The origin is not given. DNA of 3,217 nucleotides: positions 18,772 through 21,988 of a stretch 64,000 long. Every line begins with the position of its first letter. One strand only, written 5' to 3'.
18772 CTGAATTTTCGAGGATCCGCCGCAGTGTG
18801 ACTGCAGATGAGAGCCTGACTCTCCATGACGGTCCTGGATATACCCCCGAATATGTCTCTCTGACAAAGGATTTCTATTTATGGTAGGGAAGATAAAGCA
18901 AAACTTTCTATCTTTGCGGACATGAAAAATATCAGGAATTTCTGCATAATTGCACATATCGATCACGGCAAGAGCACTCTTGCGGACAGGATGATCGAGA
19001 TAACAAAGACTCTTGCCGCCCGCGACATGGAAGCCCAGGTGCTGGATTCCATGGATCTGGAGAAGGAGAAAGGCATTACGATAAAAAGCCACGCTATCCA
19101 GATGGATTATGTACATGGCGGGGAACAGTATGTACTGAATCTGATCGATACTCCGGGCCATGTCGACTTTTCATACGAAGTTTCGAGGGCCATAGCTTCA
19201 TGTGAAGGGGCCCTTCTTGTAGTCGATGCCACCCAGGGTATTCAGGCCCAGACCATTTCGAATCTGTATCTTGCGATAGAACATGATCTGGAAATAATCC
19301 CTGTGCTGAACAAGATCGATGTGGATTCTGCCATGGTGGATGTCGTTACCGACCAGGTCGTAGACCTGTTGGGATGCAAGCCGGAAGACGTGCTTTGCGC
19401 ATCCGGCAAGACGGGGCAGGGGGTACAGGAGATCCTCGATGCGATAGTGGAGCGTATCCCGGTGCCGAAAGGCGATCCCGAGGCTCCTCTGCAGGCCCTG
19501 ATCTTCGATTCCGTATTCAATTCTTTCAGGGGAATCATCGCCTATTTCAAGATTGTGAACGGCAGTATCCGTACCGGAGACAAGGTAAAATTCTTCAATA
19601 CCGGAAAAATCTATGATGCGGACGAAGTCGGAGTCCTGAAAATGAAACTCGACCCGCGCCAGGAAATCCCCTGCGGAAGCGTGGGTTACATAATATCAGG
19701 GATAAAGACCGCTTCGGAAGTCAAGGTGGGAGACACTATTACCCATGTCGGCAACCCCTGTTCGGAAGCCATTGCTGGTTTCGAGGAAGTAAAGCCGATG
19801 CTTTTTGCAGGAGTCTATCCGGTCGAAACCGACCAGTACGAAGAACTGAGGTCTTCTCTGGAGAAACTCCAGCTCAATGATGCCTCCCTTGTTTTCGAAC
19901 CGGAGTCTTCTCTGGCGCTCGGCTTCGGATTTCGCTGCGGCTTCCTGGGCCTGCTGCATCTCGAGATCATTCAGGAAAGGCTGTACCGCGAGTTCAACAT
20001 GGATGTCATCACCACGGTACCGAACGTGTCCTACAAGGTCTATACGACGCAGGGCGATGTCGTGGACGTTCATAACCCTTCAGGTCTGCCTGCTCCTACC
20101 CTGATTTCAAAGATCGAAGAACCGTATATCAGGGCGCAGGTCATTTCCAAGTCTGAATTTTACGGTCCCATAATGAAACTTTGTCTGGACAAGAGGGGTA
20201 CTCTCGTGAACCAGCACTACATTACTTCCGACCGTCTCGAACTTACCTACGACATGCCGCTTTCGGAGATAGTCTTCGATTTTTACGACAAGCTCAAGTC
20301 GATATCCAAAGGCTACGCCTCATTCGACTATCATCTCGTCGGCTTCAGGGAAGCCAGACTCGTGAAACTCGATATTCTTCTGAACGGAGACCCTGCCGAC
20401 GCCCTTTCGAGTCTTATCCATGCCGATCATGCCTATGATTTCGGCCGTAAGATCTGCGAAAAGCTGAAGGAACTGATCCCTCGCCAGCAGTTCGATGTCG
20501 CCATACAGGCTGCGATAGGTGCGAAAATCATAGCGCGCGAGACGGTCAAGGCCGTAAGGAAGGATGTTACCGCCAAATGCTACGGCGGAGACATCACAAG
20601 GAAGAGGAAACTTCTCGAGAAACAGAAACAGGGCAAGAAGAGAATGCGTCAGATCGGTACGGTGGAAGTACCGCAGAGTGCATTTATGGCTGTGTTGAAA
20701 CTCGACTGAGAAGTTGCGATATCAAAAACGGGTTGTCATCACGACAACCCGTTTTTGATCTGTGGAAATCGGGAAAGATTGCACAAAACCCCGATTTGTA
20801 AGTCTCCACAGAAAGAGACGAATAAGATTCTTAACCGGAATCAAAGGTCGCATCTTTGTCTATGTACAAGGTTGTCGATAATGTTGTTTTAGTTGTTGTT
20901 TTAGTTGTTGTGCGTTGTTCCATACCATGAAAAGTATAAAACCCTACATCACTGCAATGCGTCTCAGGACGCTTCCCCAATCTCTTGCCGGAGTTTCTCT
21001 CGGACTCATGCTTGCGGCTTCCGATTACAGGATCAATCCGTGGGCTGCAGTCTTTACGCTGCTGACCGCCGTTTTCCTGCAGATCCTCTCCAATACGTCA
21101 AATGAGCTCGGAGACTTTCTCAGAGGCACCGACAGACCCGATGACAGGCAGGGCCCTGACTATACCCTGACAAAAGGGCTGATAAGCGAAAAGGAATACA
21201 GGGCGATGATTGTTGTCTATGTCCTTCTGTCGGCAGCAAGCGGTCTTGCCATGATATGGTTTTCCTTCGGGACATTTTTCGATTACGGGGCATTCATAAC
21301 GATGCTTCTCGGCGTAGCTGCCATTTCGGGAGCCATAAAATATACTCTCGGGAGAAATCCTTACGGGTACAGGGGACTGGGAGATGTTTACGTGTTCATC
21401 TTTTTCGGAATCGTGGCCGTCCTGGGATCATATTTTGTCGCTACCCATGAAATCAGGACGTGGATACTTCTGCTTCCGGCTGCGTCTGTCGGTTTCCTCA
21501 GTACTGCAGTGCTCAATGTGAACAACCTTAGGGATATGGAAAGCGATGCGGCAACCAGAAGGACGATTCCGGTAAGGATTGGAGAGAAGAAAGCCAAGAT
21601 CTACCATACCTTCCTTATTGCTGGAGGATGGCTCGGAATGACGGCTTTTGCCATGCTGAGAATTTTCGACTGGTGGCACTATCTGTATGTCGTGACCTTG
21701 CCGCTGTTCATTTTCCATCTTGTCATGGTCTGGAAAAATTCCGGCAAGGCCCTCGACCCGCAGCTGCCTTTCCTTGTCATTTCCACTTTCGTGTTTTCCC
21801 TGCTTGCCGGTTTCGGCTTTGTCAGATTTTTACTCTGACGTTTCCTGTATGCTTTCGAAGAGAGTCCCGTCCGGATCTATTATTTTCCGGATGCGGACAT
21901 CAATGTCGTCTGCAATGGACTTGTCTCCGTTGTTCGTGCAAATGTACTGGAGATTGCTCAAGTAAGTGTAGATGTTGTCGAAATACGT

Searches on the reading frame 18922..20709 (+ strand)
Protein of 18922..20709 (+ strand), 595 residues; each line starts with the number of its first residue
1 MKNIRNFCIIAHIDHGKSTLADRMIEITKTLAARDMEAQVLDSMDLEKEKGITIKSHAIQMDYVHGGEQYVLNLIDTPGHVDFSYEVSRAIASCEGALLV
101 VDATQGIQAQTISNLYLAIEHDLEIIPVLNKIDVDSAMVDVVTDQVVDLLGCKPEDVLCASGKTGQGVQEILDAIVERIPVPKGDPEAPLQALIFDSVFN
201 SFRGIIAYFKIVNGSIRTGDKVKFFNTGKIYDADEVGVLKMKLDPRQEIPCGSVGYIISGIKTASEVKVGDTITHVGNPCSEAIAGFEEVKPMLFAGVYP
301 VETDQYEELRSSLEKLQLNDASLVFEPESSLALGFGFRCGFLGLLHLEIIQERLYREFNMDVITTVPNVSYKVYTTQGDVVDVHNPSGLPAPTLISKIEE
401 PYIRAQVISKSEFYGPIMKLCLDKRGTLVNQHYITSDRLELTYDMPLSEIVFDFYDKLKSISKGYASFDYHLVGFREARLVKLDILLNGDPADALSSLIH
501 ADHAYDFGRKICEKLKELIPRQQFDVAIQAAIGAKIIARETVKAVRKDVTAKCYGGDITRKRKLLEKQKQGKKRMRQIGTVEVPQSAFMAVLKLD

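Call 14: search_protein_families(library=pfam, proteins=[window:18922-20709:+])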
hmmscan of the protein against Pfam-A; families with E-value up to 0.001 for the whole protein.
window:18922-20709:+ (595 aa): 9 families
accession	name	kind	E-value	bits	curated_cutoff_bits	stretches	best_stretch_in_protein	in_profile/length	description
PF00009.33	GTP_EFTU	-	3.2e-54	183.8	26.5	1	2-180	1-187/188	Elongation factor Tu GTP binding domain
PF06421.17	LepA_C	-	5.2e-51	171.7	29.7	1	487-593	1-107/107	GTP-binding protein LepA C-terminus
PF00679.30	EFG_C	-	1.3e-17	64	27.9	1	398-484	2-87/89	Elongation factor G C-terminus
PF03144.31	GTP_EFTU_D2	-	4.6e-08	33.8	30.3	1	204-274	1-73/73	Elongation factor Tu domain 2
PF14492.12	EFG_III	-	3.2e-05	24.3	27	1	291-364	3-73/75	Elongation Factor G, domain III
PF22042.2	EF-G_D2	-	0.00015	22.3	27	1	189-232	1-39/84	Elongation factor G domain 2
PF00071.28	Ras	-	0.00033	20.7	21.6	1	49-179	27-160/162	Ras family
PF01926.29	MMR_HSR1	-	0.00042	20.8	21.9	0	14-131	9-113/113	50S ribosome-binding GTPase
PF16658.11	RF3_C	-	0.00068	19.9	40.1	0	291-373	8-87/132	Class II release factor RF3, C-terminal domain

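Call 52: find_related_loci(query=window:18922-20709:+, collection=genome_contigs, flank=500)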
Query window:18922-20709:+ (595 aa) in genome_contigs; peptide patterns used: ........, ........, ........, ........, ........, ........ (x = any residue, [..] = any of these).
600 stretches matched a pattern (row limit reached: there are more); 594 encode a relative of the query (tblastn E <= 1e-3); the best 80 are kept; 80 distinct loci.
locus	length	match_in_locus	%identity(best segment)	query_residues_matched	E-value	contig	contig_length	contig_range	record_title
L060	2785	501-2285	98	1-595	0e+0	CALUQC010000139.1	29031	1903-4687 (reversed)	MAG: uncultured Bacteroidales bacterium isolate E17__bin237 genome assembly, contig: E17__k127_942542, whole genome shot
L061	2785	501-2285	97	1-595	0e+0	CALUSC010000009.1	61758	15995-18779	MAG: uncultured Bacteroidales bacterium isolate BRZ_SL__bin10 genome assembly, contig: BRZ_SL__NODE_576_length_61758_cov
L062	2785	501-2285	97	1-595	0e+0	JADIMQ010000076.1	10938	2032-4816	MAG: Candidatus Cryptobacteroides merdigallinarum isolate 20514 A2M15__C287403_L10938_SRR9113710, whole genome shotgun s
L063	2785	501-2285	91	1-595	0e+0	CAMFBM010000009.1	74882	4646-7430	MAG: uncultured Bacteroidales bacterium isolate SRR11489750_bin.18_metaWRAP_v1.3_MAG genome assembly, contig: ERZ1146681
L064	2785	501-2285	89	1-595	0e+0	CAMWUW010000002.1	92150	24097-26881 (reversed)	MAG TPA_asm: uncultured Bacteroidales bacterium isolate SRR14411304_bin.8_metawrap_v1.3_MAG genome assembly, contig: NOD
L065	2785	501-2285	91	1-595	0e+0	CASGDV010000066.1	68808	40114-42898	uncultured Bacteroidales bacterium isolate CO.B2.metabat-bins.117 genome assembly, contig: CO.B2.metabat-bins.117.fa_k14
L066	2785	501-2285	91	1-595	0e+0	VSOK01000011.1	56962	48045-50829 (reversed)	MAG: Bacteroidales bacterium isolate SC1158_S11_bin.15 SC1158_S11_SC1158_S11_bin.15_contig_11, whole genome shotgun sequ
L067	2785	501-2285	90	1-595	0e+0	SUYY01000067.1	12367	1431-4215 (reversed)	MAG: Bacteroidales bacterium isolate SIG162 NODE_85411_length_12367_cov_2.586765, whole genome shotgun sequence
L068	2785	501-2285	90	1-595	0e+0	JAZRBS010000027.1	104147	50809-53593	MAG: Candidatus Cryptobacteroides sp. isolate T1900045124_TC20190118.MAGScoT_cleanbin_000021 SGB_4859_k141_1651053, whol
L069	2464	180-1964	90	1-595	0e+0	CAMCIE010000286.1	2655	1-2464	MAG: uncultured Bacteroidales bacterium isolate SRR17382106_bin.13_metaWRAP_v1.3_MAG genome assembly, contig: ERZ1054463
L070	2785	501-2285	88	1-595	0e+0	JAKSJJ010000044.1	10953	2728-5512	MAG: Bacteroidales bacterium isolate Horse_feces44 MAG044_44, whole genome shotgun sequence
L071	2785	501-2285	89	1-595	0e+0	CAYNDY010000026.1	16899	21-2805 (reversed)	MAG TPA_asm: uncultured Muribaculaceae bacterium isolate binchicken_co354_457 genome assembly, contig: NODE_3651_length_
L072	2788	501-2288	89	1-595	0e+0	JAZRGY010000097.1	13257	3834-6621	MAG: Candidatus Cryptobacteroides sp. isolate T1900045485_YK20190179.MAGScoT_cleanbin_000049 SGB_7344_k141_1492158, whol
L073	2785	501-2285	88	1-595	0e+0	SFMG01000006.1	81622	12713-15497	MAG: Bacteroidales bacterium isolate W2P28.019 Contig47, whole genome shotgun sequence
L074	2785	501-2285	87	1-595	0e+0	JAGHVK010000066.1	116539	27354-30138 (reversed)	MAG: Candidatus Cacconaster merdequi isolate E5_MB2_33 c_000000123507, whole genome shotgun sequence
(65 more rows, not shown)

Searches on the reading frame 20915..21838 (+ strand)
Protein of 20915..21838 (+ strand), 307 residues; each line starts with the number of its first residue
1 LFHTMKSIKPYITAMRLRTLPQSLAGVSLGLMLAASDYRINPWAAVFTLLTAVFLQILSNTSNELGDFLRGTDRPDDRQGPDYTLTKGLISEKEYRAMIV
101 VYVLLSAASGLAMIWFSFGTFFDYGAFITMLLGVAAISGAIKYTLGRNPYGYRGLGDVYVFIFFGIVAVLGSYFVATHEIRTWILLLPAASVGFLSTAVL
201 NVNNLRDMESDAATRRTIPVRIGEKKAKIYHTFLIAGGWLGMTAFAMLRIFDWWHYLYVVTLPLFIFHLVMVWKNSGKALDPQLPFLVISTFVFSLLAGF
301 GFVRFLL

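Call 14: search_protein_families(library=pfam, proteins=[window:20915-21838:+])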
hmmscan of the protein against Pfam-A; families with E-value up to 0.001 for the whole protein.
window:20915-21838:+ (307 aa): 1 family
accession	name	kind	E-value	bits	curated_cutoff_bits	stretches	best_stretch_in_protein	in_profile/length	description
PF01040.23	UbiA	-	2.4e-28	99.6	34.2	1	27-275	5-234/250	UbiA prenyltransferase family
